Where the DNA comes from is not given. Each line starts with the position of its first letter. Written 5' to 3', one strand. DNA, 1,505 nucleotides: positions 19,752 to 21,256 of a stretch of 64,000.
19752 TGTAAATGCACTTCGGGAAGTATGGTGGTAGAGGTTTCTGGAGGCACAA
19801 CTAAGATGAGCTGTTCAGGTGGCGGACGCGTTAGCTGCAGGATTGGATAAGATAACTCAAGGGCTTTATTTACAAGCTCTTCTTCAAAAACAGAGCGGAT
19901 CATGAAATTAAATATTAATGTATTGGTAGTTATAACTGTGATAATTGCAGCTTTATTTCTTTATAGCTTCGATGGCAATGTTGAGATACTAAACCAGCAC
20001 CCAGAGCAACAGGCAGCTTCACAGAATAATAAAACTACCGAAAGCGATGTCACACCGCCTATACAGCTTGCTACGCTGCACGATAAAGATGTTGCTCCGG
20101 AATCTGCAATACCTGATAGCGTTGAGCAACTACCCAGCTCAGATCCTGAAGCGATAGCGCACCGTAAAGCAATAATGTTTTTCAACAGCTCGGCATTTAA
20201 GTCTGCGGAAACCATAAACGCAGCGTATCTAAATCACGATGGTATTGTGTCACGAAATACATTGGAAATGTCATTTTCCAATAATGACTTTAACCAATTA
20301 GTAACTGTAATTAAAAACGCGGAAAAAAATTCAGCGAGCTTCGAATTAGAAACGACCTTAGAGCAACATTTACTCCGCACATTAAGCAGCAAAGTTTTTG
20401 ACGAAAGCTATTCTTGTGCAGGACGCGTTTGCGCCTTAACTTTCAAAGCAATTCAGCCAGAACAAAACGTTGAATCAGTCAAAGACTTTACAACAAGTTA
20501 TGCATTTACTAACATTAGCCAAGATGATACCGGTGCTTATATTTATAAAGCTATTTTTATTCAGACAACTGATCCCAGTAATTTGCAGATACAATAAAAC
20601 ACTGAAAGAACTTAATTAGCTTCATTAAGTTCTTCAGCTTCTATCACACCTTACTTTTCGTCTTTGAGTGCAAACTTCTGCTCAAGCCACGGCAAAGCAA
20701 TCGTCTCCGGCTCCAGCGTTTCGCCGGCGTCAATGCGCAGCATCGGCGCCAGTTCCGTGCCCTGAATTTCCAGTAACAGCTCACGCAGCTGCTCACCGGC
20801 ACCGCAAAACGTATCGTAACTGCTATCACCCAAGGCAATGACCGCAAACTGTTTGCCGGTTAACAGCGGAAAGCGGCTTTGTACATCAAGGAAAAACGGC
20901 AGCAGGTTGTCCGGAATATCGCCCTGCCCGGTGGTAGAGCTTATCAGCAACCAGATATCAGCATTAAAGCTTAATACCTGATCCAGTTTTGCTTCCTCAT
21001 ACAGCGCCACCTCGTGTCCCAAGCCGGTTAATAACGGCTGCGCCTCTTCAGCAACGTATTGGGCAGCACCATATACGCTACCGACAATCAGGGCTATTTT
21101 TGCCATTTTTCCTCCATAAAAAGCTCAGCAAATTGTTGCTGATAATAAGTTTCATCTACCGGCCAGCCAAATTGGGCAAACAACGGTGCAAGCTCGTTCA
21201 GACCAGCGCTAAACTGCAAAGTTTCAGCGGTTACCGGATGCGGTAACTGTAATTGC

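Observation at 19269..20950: A ~250-bp diverged direct repeat of the yqcA flavodoxin 3' end brackets a ~1.1-kb AT-rich islet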

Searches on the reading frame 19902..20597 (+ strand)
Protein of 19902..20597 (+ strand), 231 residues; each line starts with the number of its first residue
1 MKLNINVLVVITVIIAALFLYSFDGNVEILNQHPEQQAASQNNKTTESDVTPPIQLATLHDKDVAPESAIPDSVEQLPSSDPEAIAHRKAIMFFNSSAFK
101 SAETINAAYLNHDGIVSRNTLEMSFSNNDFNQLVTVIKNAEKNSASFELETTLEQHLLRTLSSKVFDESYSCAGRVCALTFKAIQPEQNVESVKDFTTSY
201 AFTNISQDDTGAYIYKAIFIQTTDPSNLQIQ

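Call 7: search_protein_families(library=pfam, proteins=[window:19902-20597:+], max_evalue=0.01)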
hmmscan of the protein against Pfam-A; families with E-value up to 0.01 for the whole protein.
window:19902-20597:+ (231 aa): 1 family
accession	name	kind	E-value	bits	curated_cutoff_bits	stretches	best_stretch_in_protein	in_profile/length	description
PF23659.1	UFL1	-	0.00064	20.5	27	1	128-195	6-78/120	E3 UFM1-protein ligase 1-like domain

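Call 11: find_homologous_proteins(query=window:19902-20597:+)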
Query window:19902-20597:+ (231 aa): 3 proteins with E <= 0.001 among 241 candidates.
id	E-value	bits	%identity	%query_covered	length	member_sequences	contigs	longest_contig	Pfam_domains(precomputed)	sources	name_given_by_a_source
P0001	2.3e-138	477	100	97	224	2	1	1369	-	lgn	-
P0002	2.0e-105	369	76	100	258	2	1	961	-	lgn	-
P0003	4.2e-49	185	54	69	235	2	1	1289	-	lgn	-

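Call 20: find_encoding_contigs(protein=P0003, flank=5000)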
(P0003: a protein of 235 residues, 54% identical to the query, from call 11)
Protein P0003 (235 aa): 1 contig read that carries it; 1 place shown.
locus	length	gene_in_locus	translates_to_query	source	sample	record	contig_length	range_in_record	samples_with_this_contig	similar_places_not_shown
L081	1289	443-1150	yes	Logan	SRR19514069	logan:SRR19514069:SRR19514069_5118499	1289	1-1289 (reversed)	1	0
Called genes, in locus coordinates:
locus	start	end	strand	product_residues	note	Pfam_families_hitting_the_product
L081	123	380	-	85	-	-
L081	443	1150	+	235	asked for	-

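Call 21: find_encoding_contigs(protein=P0002, flank=5000)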
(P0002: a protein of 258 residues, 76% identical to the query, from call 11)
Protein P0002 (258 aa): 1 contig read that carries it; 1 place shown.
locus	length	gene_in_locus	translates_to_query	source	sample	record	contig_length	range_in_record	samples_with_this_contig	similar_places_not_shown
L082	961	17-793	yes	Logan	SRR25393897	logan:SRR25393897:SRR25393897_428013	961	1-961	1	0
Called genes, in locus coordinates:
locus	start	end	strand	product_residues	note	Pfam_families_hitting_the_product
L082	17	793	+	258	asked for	-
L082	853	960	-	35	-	?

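Call 22: find_encoding_contigs(protein=P0001, flank=5000)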
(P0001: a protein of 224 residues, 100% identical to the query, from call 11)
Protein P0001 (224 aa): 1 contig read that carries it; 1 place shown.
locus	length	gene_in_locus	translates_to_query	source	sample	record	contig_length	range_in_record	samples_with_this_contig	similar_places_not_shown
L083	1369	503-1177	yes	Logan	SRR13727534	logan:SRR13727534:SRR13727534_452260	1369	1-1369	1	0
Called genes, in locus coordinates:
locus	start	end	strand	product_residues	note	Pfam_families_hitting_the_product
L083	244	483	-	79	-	-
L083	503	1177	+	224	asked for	-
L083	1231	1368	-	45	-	?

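Call 51: find_related_loci(query=A1, collection=metagenome_contigs, flank=4000)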
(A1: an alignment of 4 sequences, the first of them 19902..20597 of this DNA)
Query A1 (231 aa) in metagenome_contigs; peptide patterns used: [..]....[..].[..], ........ (x = any residue, [..] = any of these).
212 stretches matched a pattern, but none encodes a relative of the query by tblastn (E <= 1e-3).

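Call 56: search_protein_families(library=padloc, proteins=[window:19902-20597:+], max_evalue=0.01)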
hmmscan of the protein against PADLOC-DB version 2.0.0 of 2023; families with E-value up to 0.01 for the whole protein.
window:19902-20597:+ (231 aa): 1 family
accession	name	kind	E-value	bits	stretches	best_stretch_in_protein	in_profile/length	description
PDLC02915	ATPase-Toprim_I-B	-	0.00087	16.2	1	81-167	423-509/623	-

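Call 57: search_protein_families(library=ncbifam, proteins=[window:19902-20597:+], max_evalue=0.01)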
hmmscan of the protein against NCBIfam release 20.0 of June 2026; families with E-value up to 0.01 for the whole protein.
window:19902-20597:+ (231 aa): 0 families

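Call 59: predict_structure(alignment_id=A2)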
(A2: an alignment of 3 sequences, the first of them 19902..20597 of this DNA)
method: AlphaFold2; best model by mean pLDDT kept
length: 231 residues; sequences in the alignment: 3
mean_pLDDT: 38.2   pTM: 0.26
mean pLDDT of the five models: 38.2, 37.6, 37.5, 36.4, 35.5
residues with pLDDT >= 90: 0; 70-90: 0; 50-70: 39; < 50: 192
segments of 3 or more residues with pLDDT < 50: 1-3, 20-79, 81-156, 171-177, 187-231
pLDDT, mean of each block of 10 residues (from residue 1): 56 58 32 24 24 27 26 35 44 42 29 33 39 43 30 46 55 44 50 39 38 40 27 23
secondary structure, 60 per line:
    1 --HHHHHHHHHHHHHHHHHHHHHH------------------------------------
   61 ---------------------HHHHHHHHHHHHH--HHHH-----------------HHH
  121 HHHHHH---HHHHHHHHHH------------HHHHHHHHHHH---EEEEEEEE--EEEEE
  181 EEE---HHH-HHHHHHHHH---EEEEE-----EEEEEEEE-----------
elements in order: H3-24 H82-94 H97-100 H118-126 H130-139 H152-162 E166-173 E176-183 H191-199 E203-207 E213-220
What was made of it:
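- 19902..20597 (+): cargo231: a 231-aa protein with an N-terminal membrane anchor, a variable linker and a conserved C-terminal domain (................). Function unknown. The AF2 model is unusable (pLDDT 38, call 59).
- Tried and rejected: The AlphaFold2 model had pLDDT 38, so no fold search was run (call 59).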

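Call 60: search_protein_representatives(alignment_id=A2)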
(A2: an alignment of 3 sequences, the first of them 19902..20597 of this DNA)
Query: 3 sequences, 234 profile positions. Proteins with E-value up to 0.001 (for the whole library): 84; up to 1e-10: 63; up to 1e-30: 5. The best 84 are listed.
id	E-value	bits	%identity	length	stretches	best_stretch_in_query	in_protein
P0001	2.2e-127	439.8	-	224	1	11-234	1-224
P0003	1.5e-113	394.5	-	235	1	1-234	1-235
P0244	8.5e-35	136.8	-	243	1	13-233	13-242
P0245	2.9e-33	131.8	-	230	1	19-233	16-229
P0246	3.3e-31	125.1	-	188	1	72-233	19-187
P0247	9.7e-29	117.0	-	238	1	8-233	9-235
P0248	7.7e-28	114.1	-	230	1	48-233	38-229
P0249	2.6e-27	112.3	-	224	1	48-231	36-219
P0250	1.1e-26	110.3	-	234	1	8-232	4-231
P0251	2.3e-25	105.9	-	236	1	30-233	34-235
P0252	4.3e-25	105.1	-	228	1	37-233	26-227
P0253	5.9e-25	104.6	-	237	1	41-233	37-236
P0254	8.6e-25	104.1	-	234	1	6-233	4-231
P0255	1.1e-24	103.7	-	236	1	15-231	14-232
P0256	1.2e-24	103.6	-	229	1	72-232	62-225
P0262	3.5e-23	98.8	-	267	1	5-233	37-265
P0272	7.1e-20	88.0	-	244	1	1-233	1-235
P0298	5.4e-12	62.2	-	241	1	1-233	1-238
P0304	9.6e-11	58.1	-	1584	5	95-157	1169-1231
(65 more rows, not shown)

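Call 61: list_cluster_members(proteins=[P0244, P0245, P0247, P0250, P0254, P0262, P0272, P0304])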
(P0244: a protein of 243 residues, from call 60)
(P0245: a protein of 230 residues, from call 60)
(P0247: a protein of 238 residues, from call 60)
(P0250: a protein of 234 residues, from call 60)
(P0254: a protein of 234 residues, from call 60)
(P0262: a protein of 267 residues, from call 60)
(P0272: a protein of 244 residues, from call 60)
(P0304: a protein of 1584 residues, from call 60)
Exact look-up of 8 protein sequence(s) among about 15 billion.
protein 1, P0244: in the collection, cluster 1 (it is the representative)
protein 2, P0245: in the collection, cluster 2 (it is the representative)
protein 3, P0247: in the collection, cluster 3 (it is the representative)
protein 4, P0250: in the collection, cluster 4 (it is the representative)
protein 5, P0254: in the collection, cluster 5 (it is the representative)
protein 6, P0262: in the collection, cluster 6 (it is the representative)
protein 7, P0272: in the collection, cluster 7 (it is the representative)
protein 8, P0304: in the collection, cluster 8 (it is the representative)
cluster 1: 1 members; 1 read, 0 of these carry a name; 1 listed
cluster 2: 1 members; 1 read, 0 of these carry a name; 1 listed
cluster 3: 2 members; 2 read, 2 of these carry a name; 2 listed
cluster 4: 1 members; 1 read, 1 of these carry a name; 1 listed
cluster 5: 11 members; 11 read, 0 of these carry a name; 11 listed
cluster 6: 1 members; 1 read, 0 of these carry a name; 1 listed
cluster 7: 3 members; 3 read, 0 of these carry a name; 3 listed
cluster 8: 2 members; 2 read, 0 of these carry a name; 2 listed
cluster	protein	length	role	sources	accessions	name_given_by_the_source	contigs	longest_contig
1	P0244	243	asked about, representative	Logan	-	-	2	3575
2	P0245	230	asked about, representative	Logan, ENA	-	-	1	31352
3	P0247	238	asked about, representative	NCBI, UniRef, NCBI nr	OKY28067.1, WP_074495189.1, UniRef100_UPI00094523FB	hypothetical protein [Thalassotalea sp. PP2-459] | hypothetical protein n=1 Tax=Thalassotalea sp. PP2-459 TaxID=1742724 RepID=UPI00094523FB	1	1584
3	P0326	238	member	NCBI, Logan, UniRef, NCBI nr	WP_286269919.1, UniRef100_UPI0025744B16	hypothetical protein [Thalassotalea hakodatensis] | hypothetical protein n=1 Tax=Thalassotalea hakodatensis TaxID=3030492 RepID=UPI0025744B16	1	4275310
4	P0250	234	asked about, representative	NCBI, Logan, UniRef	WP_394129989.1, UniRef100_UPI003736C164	hypothetical protein [Shewanella maritima] | hypothetical protein n=1 Tax=Shewanella maritima TaxID=2520507 RepID=UPI003736C164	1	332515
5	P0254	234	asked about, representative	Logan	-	-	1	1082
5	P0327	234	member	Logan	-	-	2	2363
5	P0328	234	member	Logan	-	-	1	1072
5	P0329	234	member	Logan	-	-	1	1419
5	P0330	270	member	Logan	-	-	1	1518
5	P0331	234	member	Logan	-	-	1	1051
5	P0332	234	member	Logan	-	-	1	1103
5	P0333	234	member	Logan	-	-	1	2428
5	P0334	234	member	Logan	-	-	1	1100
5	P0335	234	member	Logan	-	-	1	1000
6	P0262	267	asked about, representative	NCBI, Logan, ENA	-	-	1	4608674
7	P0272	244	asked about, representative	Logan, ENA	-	-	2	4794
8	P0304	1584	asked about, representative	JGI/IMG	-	-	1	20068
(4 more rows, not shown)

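Call 62: search_protein_families(library=pfam, proteins=[P0244, P0245, P0247, P0250, P0254, P0262, P0272, P0298, P0304], max_evalue=0.01)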
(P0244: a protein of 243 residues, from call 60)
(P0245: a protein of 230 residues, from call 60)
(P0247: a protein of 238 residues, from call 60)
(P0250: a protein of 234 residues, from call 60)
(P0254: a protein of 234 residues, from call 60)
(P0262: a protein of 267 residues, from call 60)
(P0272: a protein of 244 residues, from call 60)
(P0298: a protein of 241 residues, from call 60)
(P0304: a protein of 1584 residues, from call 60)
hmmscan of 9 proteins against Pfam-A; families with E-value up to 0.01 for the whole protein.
P0244 (243 aa): 0 families

P0245 (230 aa): 0 families

P0247 (238 aa): 0 families

P0250 (234 aa): 1 family
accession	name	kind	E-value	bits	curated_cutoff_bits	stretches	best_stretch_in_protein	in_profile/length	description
PF05461.16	ApoL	-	0.0012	18.8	25.9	1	5-93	104-192/298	Apolipoprotein L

P0254 (234 aa): 0 families

P0262 (267 aa): 0 families

P0272 (244 aa): 0 families

P0298 (241 aa): 0 families

P0304 (1584 aa): 0 families

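Call 63: find_encoding_contigs(protein=P0326, flank=3000, max_places=1)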
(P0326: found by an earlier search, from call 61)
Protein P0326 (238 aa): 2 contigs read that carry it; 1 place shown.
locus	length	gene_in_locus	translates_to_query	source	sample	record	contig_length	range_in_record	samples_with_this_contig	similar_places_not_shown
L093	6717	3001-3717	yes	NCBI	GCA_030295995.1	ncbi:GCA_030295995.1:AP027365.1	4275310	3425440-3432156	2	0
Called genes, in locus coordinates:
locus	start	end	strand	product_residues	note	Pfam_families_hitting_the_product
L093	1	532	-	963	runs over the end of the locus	PF03935:SKN1_KRE6_Sbg1 (faint), PF00722:Glyco_hydro_16, PF26113:GH16_XgeA, PF18559:Exop_C (faint)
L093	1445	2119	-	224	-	-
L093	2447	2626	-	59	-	-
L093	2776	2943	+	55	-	-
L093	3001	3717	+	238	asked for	-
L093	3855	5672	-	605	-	PF00561:Abhydrolase_1 (faint), PF02230:Abhydrolase_2 (faint), PF12697:Abhydrolase_6 (faint)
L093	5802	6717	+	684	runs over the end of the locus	PF00486:Trans_reg_C, PF25174:Beta-prop_THOC3 (faint), PF26550:Tricorn_2nd (faint)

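Call 72: find_related_loci(query=A2, collection=viral_contigs, flank=3000)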
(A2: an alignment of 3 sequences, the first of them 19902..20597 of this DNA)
Query A2 (231 aa) in viral_contigs; peptide patterns used: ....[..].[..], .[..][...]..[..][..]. (x = any residue, [..] = any of these).
94 stretches matched a pattern, but none encodes a relative of the query by tblastn (E <= 1e-3).
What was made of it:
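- Tried and rejected: JGI metagenome contigs and viral contigs gave no confirmed hit (calls 51, 72).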

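Call 73: find_encoding_contigs(protein=P0245, flank=4000, max_places=1)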
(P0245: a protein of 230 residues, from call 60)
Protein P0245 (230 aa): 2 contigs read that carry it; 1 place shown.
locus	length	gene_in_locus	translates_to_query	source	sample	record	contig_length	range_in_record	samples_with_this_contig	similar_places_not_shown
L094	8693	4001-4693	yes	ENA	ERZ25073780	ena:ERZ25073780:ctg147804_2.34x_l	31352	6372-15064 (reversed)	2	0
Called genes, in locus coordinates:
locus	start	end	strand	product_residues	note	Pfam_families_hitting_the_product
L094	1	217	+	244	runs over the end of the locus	PF01177:Asp_Glu_race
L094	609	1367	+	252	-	-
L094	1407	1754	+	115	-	-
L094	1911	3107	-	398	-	PF00990:GGDEF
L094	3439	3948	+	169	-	PF01292:Ni_hydr_CYTB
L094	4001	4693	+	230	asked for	-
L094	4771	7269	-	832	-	PF22148:Fervidolysin_NPro-like (faint), PF00082:Peptidase_S8, PF01483:P_proprotein, PF00801:PKD, PF18911:PKD_4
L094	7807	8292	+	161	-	PF07012:Curlin_rpt (weak)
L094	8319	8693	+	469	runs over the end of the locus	-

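Call 74: find_encoding_contigs(protein=P0244, flank=4000, max_places=1)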
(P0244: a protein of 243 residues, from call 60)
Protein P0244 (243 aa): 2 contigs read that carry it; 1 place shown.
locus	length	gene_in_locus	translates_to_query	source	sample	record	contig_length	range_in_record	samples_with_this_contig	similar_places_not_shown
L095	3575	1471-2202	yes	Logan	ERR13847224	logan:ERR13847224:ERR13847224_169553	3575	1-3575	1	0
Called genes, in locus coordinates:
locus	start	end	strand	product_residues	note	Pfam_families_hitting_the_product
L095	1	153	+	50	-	?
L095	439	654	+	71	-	-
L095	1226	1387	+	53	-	-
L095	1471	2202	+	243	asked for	-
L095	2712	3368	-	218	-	PF01346:FKBP_N, PF00254:FKBP_C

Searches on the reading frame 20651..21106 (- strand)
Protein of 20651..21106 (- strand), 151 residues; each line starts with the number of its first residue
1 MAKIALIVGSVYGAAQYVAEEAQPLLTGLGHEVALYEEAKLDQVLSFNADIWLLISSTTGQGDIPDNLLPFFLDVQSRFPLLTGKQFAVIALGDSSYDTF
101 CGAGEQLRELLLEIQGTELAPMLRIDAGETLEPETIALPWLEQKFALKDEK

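Call 7: search_protein_families(library=pfam, proteins=[window:20651-21106:-], max_evalue=0.01)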
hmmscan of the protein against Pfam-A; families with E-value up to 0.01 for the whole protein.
window:20651-21106:- (151 aa): 1 family
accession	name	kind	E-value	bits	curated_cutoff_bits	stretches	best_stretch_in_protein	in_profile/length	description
PF00258.30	Flavodoxin_1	-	6.1e-20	72.3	25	1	7-134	2-137/143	Flavodoxin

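Call 10: find_related_loci(query=window:20651-21106:-, collection=genome_contigs, flank=6000)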
Query window:20651-21106:- (151 aa) in genome_contigs; peptide patterns used: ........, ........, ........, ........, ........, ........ (x = any residue, [..] = any of these).
231 stretches matched a pattern; 125 encode a relative of the query (tblastn E <= 1e-3); the best 80 are kept; 80 distinct loci.
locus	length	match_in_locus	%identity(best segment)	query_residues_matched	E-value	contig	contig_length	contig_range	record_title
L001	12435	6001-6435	97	1-145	9e-91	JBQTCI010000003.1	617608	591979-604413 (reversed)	Rheinheimera sp. NSM NODE_3_length_617608_cov_12.007891, whole genome shotgun sequence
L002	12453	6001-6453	89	1-151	9e-89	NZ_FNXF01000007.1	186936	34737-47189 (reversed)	Rheinheimera pacifica strain DSM 17616, whole genome shotgun sequence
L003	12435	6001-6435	93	1-145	2e-88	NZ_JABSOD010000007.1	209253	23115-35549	Rheinheimera lutimaris strain YQF-2 Scaffold7, whole genome shotgun sequence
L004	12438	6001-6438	88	1-146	2e-85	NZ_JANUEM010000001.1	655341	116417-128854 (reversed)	Rheinheimera pacifica strain BIGb0367 Ga0480614_01, whole genome shotgun sequence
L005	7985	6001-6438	87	1-146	1e-85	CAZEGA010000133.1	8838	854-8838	MAG TPA_asm: uncultured Rheinheimera sp. isolate SRP344714_co2_72 genome assembly, contig: NODE_20992_length_8838_cov_4.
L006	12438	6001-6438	88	1-146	3e-85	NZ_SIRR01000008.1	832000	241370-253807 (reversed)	Rheinheimera pleomorphica strain PKS7 NODE_8_length_831920_cov_242.946899, whole genome shotgun sequence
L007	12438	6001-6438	88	1-146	8e-85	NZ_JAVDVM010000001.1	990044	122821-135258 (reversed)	Rheinheimera pacifica strain 3879 Ga0454469_01, whole genome shotgun sequence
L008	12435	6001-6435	88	1-145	2e-84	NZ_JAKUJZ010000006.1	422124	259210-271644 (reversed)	Rheinheimera hassiensis strain LMG 27268 NODE_6_length_422124_cov_112.929437, whole genome shotgun sequence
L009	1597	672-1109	88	1-146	3e-89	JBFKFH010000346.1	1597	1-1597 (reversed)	MAG: Rheinheimera sp. isolate Mix_sand20.2022.06.Z.43 k141_3872429_length_1597_cov_12.0000, whole genome shotgun sequenc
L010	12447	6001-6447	85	1-149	4e-84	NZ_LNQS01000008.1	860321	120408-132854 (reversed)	Rheinheimera sp. EpRS3 NODE_3, whole genome shotgun sequence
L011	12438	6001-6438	87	1-146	4e-84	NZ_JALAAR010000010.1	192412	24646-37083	Rheinheimera muenzenbergensis strain E-49 NODE_10_length_192412_cov_271.977893, whole genome shotgun sequence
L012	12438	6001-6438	85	1-146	2e-83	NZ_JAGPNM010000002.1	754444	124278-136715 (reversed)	Rheinheimera oceanensis strain GL-53 NODE_2_length_754444_cov_145.899, whole genome shotgun sequence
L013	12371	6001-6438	86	1-146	3e-83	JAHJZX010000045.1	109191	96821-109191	MAG: Gammaproteobacteria bacterium isolate Undefined_mixed_planktonic.mb.135 Undefined_mixed_p.mb.135_k141_849519, whole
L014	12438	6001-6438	85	1-146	1e-82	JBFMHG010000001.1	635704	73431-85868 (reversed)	MAG: Pseudomonadota bacterium isolate MAG317 MAG317_1, whole genome shotgun sequence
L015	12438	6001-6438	86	1-146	4e-82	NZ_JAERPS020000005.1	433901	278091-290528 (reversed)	Rheinheimera maricola strain MA-13 5, whole genome shotgun sequence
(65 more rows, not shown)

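Call 57: search_protein_families(library=ncbifam, proteins=[window:20651-21106:-], max_evalue=0.01)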
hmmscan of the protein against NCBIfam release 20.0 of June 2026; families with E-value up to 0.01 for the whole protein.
window:20651-21106:- (151 aa): 14 families
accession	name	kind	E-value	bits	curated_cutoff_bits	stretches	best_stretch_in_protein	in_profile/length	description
NF005989.0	PRK08105.1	equivalog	1.3e-51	174.5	160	1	1-143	1-143/149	flavodoxin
NF004343.0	PRK05723.1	equivalog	1.3e-42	145.3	204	1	3-143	2-144/151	flavodoxin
NF006531.0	PRK09004.1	equivalog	2.3e-38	131.2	158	1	1-143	1-141/146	FMN-binding protein MioC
TIGR01931.1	cysJ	equivalog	1.8e-16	59.9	668.15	1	3-143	60-197/597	assimilatory sulfite reductase (NADPH) flavoprotein subunit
TIGR01753.1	flav_short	equivalog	1.4e-13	51.5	123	1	4-124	1-119/140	flavodoxin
NF005587.0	PRK07308.1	equivalog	3.4e-13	50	138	1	5-127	5-125/147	flavodoxin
NF008197.0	PRK10953.1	equivalog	5e-11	41.6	838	1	2-127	62-186/601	NADPH-dependent assimilatory sulfite reductase flavoprotein subunit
NF005216.0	PRK06703.1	subfamily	5.3e-10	39.5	127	1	1-125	1-123/151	flavodoxin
NF006739.0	PRK09267.1-5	subfamily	6.2e-07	29.3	175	1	1-112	1-110/168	flavodoxin FldA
NF005246.0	PRK06756.1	subfamily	1.4e-06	28.3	130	1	1-113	1-112/148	flavodoxin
NF006747.0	PRK09271.1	equivalog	6.1e-05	22.8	104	1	3-109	2-112/160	flavodoxin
TIGR01752.1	flav_long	equivalog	0.0001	21.9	146.75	1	3-111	1-107/167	flavodoxin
NF006738.0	PRK09267.1-4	equivalog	0.00011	21.9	172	1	3-113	2-114/171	flavodoxin FldA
TIGR01754.1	flav_RNR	hypoth_equivalog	0.00026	20.9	163.8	1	4-109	3-108/140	putative ribonucleotide reductase-associated flavodoxin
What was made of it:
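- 20651..21106 (-): Intact yqcA flavodoxin gene (151 aa). Codons 1-146 are host-type. The last 6 codons and the stop are supplied by the islet. NCBIfam NF005989 above cut-off and Pfam PF00258 (calls 7, 57).
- Checked: The intact gene 20651..21106 (-) is a YqcA-type flavodoxin (NCBIfam NF005989, 174.5 bits against a 160-bit cut-off; Pfam PF00258; calls 7, 57).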
